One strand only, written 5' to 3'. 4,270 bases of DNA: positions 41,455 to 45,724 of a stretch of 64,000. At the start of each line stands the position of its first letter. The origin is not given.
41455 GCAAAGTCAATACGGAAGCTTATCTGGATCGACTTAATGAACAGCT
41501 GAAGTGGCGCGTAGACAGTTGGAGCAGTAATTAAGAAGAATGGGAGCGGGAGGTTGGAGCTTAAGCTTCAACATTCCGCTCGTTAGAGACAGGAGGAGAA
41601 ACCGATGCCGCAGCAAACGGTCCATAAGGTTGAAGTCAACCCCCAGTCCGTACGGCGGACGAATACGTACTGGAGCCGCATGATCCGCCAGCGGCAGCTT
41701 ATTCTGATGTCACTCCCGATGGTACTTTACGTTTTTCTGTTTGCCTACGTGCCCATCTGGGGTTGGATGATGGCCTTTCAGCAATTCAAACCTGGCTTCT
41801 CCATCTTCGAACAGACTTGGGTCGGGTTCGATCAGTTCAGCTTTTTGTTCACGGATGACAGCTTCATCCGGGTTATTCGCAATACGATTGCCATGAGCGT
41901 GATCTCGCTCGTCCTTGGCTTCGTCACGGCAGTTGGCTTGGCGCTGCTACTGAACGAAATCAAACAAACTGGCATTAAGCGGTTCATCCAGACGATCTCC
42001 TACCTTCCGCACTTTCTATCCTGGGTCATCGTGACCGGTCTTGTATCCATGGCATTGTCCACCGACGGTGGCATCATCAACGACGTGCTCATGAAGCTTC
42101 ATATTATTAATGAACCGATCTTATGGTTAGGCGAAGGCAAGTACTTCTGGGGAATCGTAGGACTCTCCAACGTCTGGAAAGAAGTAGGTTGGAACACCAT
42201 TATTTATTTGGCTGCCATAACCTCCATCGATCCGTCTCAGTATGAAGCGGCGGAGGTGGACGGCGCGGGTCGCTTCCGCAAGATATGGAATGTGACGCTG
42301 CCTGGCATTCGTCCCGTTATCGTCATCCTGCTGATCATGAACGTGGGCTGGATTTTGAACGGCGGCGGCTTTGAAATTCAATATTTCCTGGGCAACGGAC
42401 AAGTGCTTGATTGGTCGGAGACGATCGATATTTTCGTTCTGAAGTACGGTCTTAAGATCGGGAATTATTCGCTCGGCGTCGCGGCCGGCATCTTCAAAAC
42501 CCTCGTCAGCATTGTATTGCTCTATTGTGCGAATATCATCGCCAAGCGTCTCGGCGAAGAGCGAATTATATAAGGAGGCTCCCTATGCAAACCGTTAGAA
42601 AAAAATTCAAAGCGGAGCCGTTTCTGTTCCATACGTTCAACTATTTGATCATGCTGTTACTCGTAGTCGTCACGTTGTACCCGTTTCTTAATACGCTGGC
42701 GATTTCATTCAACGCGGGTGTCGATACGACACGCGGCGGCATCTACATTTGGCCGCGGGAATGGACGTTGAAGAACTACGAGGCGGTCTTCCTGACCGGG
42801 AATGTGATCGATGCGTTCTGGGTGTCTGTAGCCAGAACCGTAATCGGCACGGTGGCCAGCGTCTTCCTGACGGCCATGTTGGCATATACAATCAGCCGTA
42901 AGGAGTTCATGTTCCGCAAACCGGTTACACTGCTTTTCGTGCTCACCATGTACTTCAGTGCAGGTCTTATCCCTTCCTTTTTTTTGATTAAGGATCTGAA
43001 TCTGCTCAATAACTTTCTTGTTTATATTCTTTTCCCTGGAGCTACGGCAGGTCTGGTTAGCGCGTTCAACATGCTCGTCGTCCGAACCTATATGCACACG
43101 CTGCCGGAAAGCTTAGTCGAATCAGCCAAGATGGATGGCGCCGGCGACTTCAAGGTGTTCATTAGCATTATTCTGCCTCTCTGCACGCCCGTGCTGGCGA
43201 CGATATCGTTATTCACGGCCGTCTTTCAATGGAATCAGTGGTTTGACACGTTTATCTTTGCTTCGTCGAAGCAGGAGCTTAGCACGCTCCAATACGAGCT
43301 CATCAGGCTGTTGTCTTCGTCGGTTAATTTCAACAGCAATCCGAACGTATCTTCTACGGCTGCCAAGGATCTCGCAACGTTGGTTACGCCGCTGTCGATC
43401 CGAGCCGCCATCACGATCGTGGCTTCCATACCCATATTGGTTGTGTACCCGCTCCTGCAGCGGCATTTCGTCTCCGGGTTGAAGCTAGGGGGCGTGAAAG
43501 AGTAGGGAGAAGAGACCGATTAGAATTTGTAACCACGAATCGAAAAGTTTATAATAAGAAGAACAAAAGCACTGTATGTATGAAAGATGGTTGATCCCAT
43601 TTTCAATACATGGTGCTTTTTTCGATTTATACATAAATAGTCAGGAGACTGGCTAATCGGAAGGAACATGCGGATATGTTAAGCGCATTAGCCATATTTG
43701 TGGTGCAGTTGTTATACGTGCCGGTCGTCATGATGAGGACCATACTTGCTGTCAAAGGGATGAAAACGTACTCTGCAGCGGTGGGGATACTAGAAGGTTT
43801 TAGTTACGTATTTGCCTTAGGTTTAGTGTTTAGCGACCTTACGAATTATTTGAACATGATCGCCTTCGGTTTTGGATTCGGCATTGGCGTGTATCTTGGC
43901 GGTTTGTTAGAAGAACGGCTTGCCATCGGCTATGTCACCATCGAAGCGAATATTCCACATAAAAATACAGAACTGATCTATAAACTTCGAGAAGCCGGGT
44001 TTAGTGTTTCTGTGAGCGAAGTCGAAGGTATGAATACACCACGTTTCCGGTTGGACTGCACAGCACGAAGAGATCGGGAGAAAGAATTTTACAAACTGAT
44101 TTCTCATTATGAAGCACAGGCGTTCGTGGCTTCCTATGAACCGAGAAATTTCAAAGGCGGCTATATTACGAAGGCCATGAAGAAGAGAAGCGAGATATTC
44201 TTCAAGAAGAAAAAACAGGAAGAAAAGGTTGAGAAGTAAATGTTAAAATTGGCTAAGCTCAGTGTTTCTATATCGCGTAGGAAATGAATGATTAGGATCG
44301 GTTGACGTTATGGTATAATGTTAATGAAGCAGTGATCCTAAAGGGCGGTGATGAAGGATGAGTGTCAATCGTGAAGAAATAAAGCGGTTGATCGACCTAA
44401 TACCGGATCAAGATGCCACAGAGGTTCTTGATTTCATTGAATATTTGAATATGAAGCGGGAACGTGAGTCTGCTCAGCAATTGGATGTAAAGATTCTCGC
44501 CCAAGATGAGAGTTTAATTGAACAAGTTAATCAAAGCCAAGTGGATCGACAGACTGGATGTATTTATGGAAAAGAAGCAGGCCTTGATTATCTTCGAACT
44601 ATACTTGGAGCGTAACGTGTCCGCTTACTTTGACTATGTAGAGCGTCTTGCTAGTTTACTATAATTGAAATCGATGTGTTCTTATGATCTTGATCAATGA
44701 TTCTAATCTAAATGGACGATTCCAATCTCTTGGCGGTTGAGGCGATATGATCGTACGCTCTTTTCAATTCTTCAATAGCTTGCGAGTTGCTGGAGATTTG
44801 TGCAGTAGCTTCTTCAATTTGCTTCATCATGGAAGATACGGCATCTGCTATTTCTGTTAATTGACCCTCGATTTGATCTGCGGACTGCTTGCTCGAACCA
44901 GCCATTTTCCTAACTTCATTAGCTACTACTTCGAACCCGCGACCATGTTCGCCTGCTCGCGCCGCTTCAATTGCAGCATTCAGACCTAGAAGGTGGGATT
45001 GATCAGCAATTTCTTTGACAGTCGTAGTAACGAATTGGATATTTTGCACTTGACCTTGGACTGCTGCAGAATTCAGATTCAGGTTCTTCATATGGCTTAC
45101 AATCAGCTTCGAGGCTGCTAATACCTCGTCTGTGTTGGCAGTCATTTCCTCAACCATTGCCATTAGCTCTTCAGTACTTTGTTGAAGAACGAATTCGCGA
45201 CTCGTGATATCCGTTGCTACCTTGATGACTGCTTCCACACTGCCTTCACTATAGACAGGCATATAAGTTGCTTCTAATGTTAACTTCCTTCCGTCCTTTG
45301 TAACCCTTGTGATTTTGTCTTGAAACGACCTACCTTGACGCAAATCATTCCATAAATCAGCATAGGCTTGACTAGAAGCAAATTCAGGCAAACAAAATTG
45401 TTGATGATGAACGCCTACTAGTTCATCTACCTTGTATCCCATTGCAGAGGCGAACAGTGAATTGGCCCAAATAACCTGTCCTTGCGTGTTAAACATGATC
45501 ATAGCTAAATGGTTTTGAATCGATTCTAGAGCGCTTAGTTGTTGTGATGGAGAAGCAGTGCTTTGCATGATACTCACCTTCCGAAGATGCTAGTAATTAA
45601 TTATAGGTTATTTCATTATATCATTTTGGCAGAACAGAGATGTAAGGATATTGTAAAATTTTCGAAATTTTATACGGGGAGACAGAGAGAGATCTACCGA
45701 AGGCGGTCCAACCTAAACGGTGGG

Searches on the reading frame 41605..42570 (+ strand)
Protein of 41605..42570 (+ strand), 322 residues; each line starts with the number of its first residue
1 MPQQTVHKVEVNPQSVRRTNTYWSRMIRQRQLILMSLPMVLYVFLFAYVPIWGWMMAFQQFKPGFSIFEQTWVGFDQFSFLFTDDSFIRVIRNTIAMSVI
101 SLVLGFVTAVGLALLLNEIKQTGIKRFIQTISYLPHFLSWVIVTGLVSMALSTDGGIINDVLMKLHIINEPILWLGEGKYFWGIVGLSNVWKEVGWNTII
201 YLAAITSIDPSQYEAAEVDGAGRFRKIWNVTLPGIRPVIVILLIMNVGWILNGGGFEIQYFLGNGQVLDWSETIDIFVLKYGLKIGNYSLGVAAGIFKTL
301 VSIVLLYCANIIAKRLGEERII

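Call 57: search_protein_families(library=pfam, proteins=[window:41605-42570:+], max_evalue=0.001)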
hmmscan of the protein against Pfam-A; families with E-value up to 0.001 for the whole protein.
window:41605-42570:+ (322 aa): 1 family
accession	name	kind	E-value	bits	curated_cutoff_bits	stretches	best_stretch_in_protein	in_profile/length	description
PF00528.27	BPD_transp_1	-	1.9e-19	70.5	26.4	1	103-315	3-181/184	Binding-protein-dependent transport system inner membrane component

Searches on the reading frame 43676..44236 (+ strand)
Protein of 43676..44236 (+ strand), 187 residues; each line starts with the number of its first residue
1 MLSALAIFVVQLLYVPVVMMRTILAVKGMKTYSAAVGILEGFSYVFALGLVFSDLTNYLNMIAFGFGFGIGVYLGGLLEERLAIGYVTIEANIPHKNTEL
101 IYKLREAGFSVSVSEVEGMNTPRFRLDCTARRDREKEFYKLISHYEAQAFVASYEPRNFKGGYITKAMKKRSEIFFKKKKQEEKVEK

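Call 57: search_protein_families(library=pfam, proteins=[window:43676-44236:+], max_evalue=0.001)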
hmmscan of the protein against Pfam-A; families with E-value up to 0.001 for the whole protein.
window:43676-44236:+ (187 aa): 1 family
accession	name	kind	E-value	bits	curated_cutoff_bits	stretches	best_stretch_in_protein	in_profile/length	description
PF18955.5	DUF5698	-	9.9e-14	52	27.5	1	20-75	2-57/58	Domain of unknown function (DUF5698)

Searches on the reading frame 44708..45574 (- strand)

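Call 57: search_protein_families(library=pfam, proteins=[window:44708-45574:-], max_evalue=0.001)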
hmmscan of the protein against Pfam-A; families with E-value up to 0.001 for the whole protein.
window:44708-45574:- (288 aa): 7 families
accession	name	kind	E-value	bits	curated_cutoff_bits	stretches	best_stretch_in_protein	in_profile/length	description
PF00015.26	MCPsignal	-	4.8e-28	98.6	34.6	1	162-286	18-142/172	Methyl-accepting chemotaxis protein (MCP) signalling domain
PF08448.16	PAS_4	-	1.1e-13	51.9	23.1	1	25-126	8-108/110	PAS fold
PF13426.13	PAS_9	-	4.8e-11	43.3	27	1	25-124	3-102/103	PAS domain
PF08447.18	PAS_3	-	4.5e-08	33.7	25.6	1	35-119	2-88/89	PAS fold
PF04108.17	ATG17_like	-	4e-07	30.3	43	0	16-194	182-271/355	Autophagy protein ATG17-like domain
PF00989.32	PAS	-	8e-07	29.5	22.6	1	24-120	13-110/113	PAS fold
PF07889.17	DUF1664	-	0.00046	20.7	34.6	0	114-185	41-112/124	Protein of unknown function (DUF1664)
